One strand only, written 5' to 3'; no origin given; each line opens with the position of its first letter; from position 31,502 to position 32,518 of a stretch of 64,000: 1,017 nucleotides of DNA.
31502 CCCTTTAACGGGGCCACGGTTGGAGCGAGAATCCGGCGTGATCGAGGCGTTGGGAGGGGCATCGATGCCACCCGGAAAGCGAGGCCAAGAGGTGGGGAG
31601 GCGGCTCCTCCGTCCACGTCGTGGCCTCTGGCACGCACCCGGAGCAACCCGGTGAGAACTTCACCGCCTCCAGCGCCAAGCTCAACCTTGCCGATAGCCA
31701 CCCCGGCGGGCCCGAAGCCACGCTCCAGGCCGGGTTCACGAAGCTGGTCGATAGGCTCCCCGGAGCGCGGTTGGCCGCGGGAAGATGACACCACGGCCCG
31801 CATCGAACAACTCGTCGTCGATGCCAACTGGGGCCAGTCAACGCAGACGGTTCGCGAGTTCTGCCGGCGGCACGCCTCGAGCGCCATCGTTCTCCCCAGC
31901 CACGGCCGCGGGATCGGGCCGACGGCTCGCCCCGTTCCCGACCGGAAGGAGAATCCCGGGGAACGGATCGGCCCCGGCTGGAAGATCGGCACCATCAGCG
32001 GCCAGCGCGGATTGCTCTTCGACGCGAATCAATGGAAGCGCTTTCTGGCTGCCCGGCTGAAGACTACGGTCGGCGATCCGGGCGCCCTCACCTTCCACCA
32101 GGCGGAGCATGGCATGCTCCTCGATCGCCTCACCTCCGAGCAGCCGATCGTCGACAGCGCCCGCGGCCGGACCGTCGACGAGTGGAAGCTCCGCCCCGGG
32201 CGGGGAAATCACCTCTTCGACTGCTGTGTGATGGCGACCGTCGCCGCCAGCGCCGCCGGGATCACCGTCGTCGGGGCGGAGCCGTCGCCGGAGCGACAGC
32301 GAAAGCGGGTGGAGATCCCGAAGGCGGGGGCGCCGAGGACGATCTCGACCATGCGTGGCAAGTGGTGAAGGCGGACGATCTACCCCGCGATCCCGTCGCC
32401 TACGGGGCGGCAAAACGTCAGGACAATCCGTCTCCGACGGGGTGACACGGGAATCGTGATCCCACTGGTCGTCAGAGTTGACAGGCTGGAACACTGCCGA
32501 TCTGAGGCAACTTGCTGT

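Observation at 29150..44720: Tandem array of three differently decayed copies of a phage/satellite-like element beside a tRNA-Ser-like gene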

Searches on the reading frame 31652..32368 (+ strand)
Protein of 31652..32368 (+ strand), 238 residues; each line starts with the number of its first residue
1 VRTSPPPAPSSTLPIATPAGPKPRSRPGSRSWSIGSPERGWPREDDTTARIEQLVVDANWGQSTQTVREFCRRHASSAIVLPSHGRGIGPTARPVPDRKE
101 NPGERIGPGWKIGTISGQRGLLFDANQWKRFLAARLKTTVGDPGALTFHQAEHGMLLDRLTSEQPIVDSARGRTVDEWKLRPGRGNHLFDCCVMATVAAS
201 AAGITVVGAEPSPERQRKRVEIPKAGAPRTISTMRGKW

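Call 7: search_protein_families(library=pfam, max_evalue=0.01, proteins=[window:31652-32368:+])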
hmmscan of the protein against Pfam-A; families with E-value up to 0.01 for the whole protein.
window:31652-32368:+ (238 aa): 1 family
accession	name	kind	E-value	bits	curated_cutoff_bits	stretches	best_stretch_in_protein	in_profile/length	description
PF20454.4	GpA_nuclease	-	7.8e-19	68.4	22.5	1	38-205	130-290/294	Terminase large subunit gpA, endonuclease domain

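Call 19: find_homologous_proteins(query=window:31652-32368:+)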
Query window:31652-32368:+ (238 aa): 133 proteins with E <= 0.001 among 2463 candidates; the best 120 are listed.
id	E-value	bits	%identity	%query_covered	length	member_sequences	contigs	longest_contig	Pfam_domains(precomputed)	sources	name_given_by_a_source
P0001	3.8e-142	490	92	100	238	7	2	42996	PF20454.5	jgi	-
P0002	7.8e-118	410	85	92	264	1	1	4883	PF20454.5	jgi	jgi:phage terminase large subunit GpA-like protein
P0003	2.2e-110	386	87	84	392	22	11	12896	PF20454.5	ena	-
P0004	2.7e-103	363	80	84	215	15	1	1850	PF20454.5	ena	-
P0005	3.1e-102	359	98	67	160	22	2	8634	PF20454.5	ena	-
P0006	8.6e-101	355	79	83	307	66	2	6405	PF20454.5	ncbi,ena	-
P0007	3.4e-76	274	77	66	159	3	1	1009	PF20454.5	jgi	jgi:phage terminase large subunit GpA-like protein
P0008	2.1e-72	262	54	96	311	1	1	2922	PF20454.5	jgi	jgi:phage terminase large subunit GpA-like protein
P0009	6.3e-69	250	77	62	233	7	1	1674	PF20454.5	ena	-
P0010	1.0e-68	249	84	54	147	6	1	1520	PF20454.5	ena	-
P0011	7.1e-68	247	59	80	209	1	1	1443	PF20454.5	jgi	-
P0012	1.2e-67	246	76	62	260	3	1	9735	PF20454.5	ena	-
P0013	8.8e-67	243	49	96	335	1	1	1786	PF20454.5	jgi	-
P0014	5.5e-66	241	63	71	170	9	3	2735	PF20454.5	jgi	jgi:hypothetical protein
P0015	1.4e-63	233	78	55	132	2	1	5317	PF20454.5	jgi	jgi:Phage terminase large subunit (GpA)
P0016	1.8e-62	229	61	65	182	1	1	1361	PF20454.5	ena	-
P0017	4.5e-61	224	63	66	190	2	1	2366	PF20454.5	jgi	jgi:phage terminase large subunit GpA-like protein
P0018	7.9e-57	211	45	92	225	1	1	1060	PF20454.5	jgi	jgi:phage terminase large subunit GpA-like protein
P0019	1.7e-52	196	50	78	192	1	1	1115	PF20454.5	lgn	-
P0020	2.9e-50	189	48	81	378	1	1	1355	PF20454.5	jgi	jgi:phage terminase large subunit GpA-like protein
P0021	1.9e-49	186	48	78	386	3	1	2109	PF20454.5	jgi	-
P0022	1.9e-48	183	46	79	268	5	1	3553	PF20454.5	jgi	jgi:phage terminase large subunit GpA-like protein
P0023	2.7e-45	173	47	77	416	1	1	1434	PF20454.5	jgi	jgi:phage terminase large subunit GpA-like protein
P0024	6.4e-45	172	42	88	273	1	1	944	PF20454.5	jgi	jgi:phage terminase large subunit GpA-like protein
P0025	7.5e-45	171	45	78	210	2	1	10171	PF20454.5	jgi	jgi:phage terminase large subunit GpA-like protein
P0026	2.4e-44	170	41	89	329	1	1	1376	PF20454.5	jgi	jgi:phage terminase large subunit GpA-like protein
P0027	4.4e-44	169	41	92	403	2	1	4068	PF20454.5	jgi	jgi:phage terminase large subunit GpA-like protein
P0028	9.2e-44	168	44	77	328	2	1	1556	PF20454.5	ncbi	-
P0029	1.4e-43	167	43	77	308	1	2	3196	PF20454.5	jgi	jgi:hypothetical protein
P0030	1.5e-43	167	43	78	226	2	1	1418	PF20454.5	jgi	-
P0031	1.8e-43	167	42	81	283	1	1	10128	PF20454.5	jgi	jgi:phage terminase large subunit GpA-like protein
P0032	1.8e-43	167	42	89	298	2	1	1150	PF20454.5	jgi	-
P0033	3.1e-43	166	49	67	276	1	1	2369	PF20454.5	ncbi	-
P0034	7.7e-43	165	39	92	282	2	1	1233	PF20454.5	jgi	jgi:hypothetical protein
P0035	2.0e-42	163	38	89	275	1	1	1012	PF20454.5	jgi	jgi:phage terminase large subunit GpA-like protein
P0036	2.1e-42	163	43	76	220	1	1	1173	PF20454.5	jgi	jgi:hypothetical protein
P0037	4.4e-42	162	48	66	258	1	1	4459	PF20454.5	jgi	jgi:phage terminase large subunit GpA-like protein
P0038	5.1e-42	162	40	89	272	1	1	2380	PF20454.5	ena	-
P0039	1.4e-41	161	45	70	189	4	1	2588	PF20454.5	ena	-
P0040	1.9e-41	160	40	80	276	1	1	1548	PF20454.5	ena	-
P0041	2.0e-41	160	39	87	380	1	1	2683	PF20454.5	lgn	-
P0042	2.6e-41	160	43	78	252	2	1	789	PF20454.5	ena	-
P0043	2.7e-41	160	41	89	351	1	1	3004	PF20454.5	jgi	jgi:phage terminase large subunit GpA-like protein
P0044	3.9e-41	159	42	77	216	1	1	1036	PF20454.5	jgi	jgi:phage terminase large subunit GpA-like protein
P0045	4.2e-41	159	40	90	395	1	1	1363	PF20454.5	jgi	jgi:phage terminase large subunit GpA-like protein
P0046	4.9e-41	159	40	91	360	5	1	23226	PF20454.5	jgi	-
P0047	5.6e-41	159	42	78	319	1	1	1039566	PF20454.5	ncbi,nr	ncbi:MAG: phage terminase large subunit family protein [Phycisphaeraceae bacterium]|nr:phage termina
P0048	7.4e-41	158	40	78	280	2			PF20454.5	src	-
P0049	7.5e-41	158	41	78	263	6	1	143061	PF20454.5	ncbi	-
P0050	8.5e-41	158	41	78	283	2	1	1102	PF20454.5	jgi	jgi:phage terminase large subunit GpA-like protein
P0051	9.9e-41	158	43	71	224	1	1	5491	PF20454.5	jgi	jgi:hypothetical protein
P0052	1.0e-40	158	42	76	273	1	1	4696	PF20454.5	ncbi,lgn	-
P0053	1.1e-40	158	44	76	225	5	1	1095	PF20454.5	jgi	jgi:phage terminase large subunit GpA-like protein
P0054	1.1e-40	158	41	79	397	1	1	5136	PF20454.5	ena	-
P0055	1.1e-40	158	42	77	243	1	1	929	PF20454.5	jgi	jgi:phage terminase large subunit GpA-like protein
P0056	1.2e-40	158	43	74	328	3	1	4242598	PF20454.5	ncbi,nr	ncbi:MAG: phage terminase large subunit family protein [Phycisphaerales bacterium]|nr:phage terminas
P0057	1.2e-40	158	46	74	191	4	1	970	PF20454.5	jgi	jgi:hypothetical protein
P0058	1.7e-40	157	45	68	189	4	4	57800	PF20454.5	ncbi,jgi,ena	-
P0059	2.0e-40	157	44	72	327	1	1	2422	PF20454.5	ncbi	ncbi:MAG: terminase gpA endonuclease subunit [Planctomycetota bacterium]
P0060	2.2e-40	157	42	74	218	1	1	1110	PF20454.5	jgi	jgi:phage terminase large subunit GpA-like protein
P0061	2.5e-40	157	40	89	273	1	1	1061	PF20454.5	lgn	-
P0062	3.8e-40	156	43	71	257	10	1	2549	PF20454.5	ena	-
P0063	4.1e-40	156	42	78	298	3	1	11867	PF20454.5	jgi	-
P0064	4.8e-40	156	41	85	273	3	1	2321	PF20454.5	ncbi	-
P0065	5.2e-40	155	42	77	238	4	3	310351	PF20454.5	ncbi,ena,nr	ncbi:MAG TPA: phage terminase large subunit family protein [Phycisphaerae bacterium]|nr:phage termin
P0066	5.7e-40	155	41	79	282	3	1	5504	PF20454.5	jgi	jgi:phage terminase large subunit GpA-like protein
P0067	8.1e-40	155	44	73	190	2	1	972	PF20454.5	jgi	jgi:phage terminase large subunit GpA-like protein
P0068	8.6e-40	155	42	74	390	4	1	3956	PF20454.5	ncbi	ncbi:MAG: terminase gpA endonuclease subunit, partial [Planctomycetota bacterium]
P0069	1.3e-39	154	45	80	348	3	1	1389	PF20454.5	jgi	jgi:phage terminase large subunit GpA-like protein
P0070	1.6e-39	154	42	78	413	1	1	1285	PF20454.5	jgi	jgi:phage terminase large subunit GpA-like protein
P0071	1.8e-39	154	44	72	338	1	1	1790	PF20454.5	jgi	jgi:phage terminase large subunit GpA-like protein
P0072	2.6e-39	153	41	77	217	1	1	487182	PF20454.5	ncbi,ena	-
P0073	2.9e-39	153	41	77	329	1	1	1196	PF20454.5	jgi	jgi:phage terminase large subunit GpA-like protein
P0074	6.4e-39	152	42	74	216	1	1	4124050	PF20454.5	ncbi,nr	ncbi:MAG: hypothetical protein HND58_09920 [Planctomycetota bacterium]|nr:MAG: hypothetical protein 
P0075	6.9e-39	152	40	78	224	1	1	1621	PF20454.5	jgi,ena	-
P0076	7.8e-39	152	41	71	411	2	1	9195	PF20454.5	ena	-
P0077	8.4e-39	152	41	79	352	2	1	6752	PF20454.5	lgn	-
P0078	9.5e-39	151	41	71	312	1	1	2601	PF20454.5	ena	-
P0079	9.8e-39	151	40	78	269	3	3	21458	PF20454.5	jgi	-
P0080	1.0e-38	151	40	88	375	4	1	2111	PF20454.5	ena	-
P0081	1.1e-38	151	41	78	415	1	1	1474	PF20454.5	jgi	jgi:phage terminase large subunit GpA-like protein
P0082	1.5e-38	151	41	71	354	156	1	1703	PF20454.5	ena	-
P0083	2.1e-38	150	40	78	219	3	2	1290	PF20454.5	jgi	jgi:phage terminase large subunit GpA-like protein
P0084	2.3e-38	150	40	77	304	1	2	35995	PF20454.5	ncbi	ncbi:MAG: terminase gpA endonuclease subunit [Pirellulales bacterium]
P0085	3.0e-38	150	41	71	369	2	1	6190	PF20454.5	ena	-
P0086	6.6e-38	149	39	80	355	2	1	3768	PF20454.5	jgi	jgi:phage terminase large subunit GpA-like protein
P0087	8.7e-38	148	37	87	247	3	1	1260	PF20454.5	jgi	jgi:phage terminase large subunit GpA-like protein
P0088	1.6e-37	147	41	76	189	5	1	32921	PF20454.5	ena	-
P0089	1.9e-37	147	41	75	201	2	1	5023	PF20454.5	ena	-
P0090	3.3e-37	146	42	77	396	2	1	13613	PF20454.5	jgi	jgi:phage terminase large subunit GpA-like protein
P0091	3.8e-37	146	41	73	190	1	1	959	PF20454.5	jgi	jgi:hypothetical protein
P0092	4.0e-37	146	41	77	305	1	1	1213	PF20454.5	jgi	jgi:phage terminase large subunit GpA-like protein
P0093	4.6e-37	146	37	88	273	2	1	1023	PF20454.5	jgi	jgi:phage terminase large subunit GpA-like protein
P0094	4.9e-37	146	43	71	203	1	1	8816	PF20454.5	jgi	jgi:hypothetical protein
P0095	6.0e-37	145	42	69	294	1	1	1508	PF20454.5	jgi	jgi:hypothetical protein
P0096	7.4e-37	145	41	76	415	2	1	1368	PF20454.5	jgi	-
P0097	9.3e-37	145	43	66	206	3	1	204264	PF20454.5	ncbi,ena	-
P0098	1.5e-36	144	39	76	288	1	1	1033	PF20454.5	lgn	-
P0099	1.8e-36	144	41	76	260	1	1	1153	PF20454.5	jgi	jgi:phage terminase large subunit GpA-like protein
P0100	1.9e-36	144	47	66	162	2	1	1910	PF20454.5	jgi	jgi:hypothetical protein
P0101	4.5e-36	143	43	67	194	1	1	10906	PF20454.5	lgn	-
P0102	7.0e-36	142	46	64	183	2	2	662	PF20454.5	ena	-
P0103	1.5e-35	141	44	70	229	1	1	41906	PF20454.5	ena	-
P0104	1.8e-35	141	39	79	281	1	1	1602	PF20454.5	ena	-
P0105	4.3e-35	139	39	83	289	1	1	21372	PF20454.5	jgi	-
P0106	5.0e-35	139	43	76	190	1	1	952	PF20454.5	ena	-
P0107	6.4e-35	139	38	68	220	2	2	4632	PF20454.5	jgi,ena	-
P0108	1.7e-34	137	39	76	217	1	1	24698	PF20454.5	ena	-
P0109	3.3e-34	136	40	72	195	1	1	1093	PF20454.5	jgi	jgi:hypothetical protein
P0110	4.2e-34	136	60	45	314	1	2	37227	PF20454.5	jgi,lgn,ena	-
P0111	5.3e-34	136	44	66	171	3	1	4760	PF20454.5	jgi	-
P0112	1.4e-33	134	41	73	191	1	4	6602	PF20454.5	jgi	-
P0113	1.2e-32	131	45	67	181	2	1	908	PF20454.5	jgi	jgi:hypothetical protein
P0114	1.6e-30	124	42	71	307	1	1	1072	PF20454.5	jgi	jgi:hypothetical protein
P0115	2.6e-29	120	64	40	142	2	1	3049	PF20454.5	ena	-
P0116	3.2e-29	120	41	66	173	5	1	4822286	PF20454.5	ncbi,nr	ncbi:MAG: hypothetical protein KatS3mg108_0047 [Isosphaeraceae bacterium]|nr:MAG: hypothetical prote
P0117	1.0e-28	118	38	71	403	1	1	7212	PF20454.5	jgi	jgi:phage terminase large subunit GpA-like protein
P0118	8.0e-28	116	76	35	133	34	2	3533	PF20454.5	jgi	jgi:phage terminase large subunit GpA-like protein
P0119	9.7e-28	115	41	63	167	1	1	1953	PF20454.5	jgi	jgi:hypothetical protein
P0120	3.1e-27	114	41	61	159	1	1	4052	PF20454.5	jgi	-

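Call 20: find_encoding_contigs(protein=P0001, flank=10000, max_places=4)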
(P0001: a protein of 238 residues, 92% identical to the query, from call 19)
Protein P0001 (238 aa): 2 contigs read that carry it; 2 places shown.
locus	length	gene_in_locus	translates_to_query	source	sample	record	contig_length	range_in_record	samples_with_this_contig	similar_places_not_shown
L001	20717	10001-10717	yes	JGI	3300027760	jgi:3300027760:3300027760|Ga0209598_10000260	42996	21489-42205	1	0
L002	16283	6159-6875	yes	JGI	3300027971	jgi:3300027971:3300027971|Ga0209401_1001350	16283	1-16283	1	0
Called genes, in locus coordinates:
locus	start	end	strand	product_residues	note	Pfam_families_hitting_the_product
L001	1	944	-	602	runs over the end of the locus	PF00041:fn3 (faint)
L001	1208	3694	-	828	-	PF12951:PATR, PF07589:PEP_exosort_dom (weak)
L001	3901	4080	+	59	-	PF01527:HTH_Tnp_1 (weak), PF13518:HTH_28 (weak)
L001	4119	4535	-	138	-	-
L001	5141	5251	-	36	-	-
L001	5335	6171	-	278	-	PF06314:ADC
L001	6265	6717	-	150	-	PF11697:DUF3293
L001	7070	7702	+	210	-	-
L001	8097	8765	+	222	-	PF27847:VPEID-CTERM (weak)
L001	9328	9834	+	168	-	-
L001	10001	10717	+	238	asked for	PF20454:GpA_nuclease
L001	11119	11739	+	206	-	-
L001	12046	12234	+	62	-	-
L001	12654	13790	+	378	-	PF03781:FGE-sulfatase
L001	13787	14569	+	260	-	-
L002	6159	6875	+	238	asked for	PF20454:GpA_nuclease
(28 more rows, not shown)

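Call 21: find_encoding_contigs(protein=P0003, flank=10000, max_places=6)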
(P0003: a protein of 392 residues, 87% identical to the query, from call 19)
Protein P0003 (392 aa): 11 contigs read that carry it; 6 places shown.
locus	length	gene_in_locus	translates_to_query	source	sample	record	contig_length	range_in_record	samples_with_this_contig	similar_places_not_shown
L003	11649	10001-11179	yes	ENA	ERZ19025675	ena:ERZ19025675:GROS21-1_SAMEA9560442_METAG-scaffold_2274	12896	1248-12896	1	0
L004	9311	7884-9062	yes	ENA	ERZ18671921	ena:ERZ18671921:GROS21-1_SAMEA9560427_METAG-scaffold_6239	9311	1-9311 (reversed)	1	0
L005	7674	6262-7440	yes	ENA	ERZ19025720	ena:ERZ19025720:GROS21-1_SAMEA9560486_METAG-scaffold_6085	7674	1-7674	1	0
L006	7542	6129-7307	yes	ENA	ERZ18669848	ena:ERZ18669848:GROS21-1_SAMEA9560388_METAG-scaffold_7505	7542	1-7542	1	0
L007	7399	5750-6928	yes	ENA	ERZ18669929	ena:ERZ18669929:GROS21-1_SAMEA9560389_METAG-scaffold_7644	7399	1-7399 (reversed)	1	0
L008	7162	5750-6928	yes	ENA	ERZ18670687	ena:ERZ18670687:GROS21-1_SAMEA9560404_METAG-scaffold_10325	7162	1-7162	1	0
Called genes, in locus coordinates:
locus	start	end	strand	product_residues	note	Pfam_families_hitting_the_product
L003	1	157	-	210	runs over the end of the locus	PF06314:ADC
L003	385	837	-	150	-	PF11697:DUF3293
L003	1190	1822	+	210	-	-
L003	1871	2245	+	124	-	-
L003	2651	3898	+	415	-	-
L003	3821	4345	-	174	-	-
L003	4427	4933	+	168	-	-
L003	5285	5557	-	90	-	-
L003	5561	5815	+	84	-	PF20454:GpA_nuclease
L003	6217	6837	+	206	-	-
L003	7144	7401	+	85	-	-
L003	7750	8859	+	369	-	PF03781:FGE-sulfatase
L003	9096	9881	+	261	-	-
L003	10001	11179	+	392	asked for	PF20454:GpA_nuclease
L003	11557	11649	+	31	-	?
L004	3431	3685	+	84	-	PF20454:GpA_nuclease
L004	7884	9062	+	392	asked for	PF20454:GpA_nuclease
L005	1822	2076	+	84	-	PF20454:GpA_nuclease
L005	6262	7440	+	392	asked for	PF20454:GpA_nuclease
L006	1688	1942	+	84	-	PF20454:GpA_nuclease (weak)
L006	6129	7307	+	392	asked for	PF20454:GpA_nuclease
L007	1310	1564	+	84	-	PF20454:GpA_nuclease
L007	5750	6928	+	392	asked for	PF20454:GpA_nuclease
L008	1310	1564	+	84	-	PF20454:GpA_nuclease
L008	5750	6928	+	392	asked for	PF20454:GpA_nuclease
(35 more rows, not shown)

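Call 23: find_encoding_contigs(protein=P0056, flank=10000, max_places=2)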
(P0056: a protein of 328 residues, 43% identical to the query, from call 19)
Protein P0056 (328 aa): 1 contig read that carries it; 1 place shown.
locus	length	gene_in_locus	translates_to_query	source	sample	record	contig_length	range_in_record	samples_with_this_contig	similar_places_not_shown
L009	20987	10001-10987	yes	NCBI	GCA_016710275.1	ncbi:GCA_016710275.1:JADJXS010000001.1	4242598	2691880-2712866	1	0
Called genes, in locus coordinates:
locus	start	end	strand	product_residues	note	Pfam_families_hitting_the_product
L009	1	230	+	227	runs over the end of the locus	PF00072:Response_reg, PF00486:Trans_reg_C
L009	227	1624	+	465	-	PF00672:HAMP, PF00512:HisKA, PF02518:HATPase_c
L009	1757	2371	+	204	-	-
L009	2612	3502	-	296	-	PF00058:Ldl_recept_b (faint)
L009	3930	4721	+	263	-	-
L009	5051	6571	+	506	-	PF06439:3keto-disac_hyd, PF09459:EB_dh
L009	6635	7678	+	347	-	PF01547:SBP_bac_1, PF13416:SBP_bac_8, PF13531:SBP_bac_11, PF13343:SBP_bac_6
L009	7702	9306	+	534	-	PF00528:BPD_transp_1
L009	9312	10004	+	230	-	PF02417:Chromate_transp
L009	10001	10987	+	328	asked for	PF20454:GpA_nuclease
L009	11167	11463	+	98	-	PF13384:HTH_23 (weak), PF13936:HTH_38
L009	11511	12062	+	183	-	PF00665:rve (weak)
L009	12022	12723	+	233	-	PF22483:Mu-transpos_C_2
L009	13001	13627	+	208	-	PF01695:IstB_IS21, PF00004:AAA (weak)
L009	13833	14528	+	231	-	-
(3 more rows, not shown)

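Call 24: find_encoding_contigs(protein=P0047, flank=10000, max_places=2)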
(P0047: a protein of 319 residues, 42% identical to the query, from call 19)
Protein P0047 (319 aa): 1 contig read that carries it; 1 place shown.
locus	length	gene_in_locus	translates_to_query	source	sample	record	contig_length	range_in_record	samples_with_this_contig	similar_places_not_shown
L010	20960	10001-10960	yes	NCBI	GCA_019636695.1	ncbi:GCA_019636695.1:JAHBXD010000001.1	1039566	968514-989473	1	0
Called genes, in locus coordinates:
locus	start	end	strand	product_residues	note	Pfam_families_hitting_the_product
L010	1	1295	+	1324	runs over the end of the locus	PF07517:SecA_DEAD, PF01043:SecA_PP_bind, PF21090:P-loop_SecA, PF07516:SecA_SW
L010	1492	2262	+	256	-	-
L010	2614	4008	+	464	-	PF00589:Phage_integrase (weak)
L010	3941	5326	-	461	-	PF13350:Y_phosphatase3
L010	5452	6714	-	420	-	PF14903:WG_beta_rep (faint)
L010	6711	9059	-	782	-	PF13439:Glyco_transf_4, PF13579:Glyco_trans_4_4, PF20706:GT4-conflict (weak), PF00534:Glycos_transf_1, PF13692:Glyco_trans_1_4, PF04055:Radical_SAM, PF13186:SPASM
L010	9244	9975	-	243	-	-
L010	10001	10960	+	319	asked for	PF20454:GpA_nuclease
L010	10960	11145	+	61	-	PF22811:Zn_ribbon_NrdR (weak)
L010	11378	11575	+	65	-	-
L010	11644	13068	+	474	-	PF05136:Phage_portal_2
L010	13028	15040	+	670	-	PF10124:Mu-like_gpT (faint), PF25209:Phage_capsid_4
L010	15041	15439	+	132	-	PF09956:Phage_cement_2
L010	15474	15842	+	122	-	PF09956:Phage_cement_2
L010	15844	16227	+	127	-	PF25138:Phage_H_T_join_3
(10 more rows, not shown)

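Call 26: search_protein_families(library=phrogs, max_evalue=0.01, proteins=[P0003])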
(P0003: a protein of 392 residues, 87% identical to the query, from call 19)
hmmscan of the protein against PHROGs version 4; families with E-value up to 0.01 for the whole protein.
P0003 (392 aa): 1 family
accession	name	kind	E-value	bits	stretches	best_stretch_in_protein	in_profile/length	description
phrog_15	-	head and packaging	7.9e-23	81.7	1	120-358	719-924/1330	terminase large subunit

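Call 27: search_protein_families(library=ncbifam, max_evalue=0.01, proteins=[P0003])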
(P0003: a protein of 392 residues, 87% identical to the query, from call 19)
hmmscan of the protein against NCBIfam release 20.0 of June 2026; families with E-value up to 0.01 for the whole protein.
P0003 (392 aa): 0 families
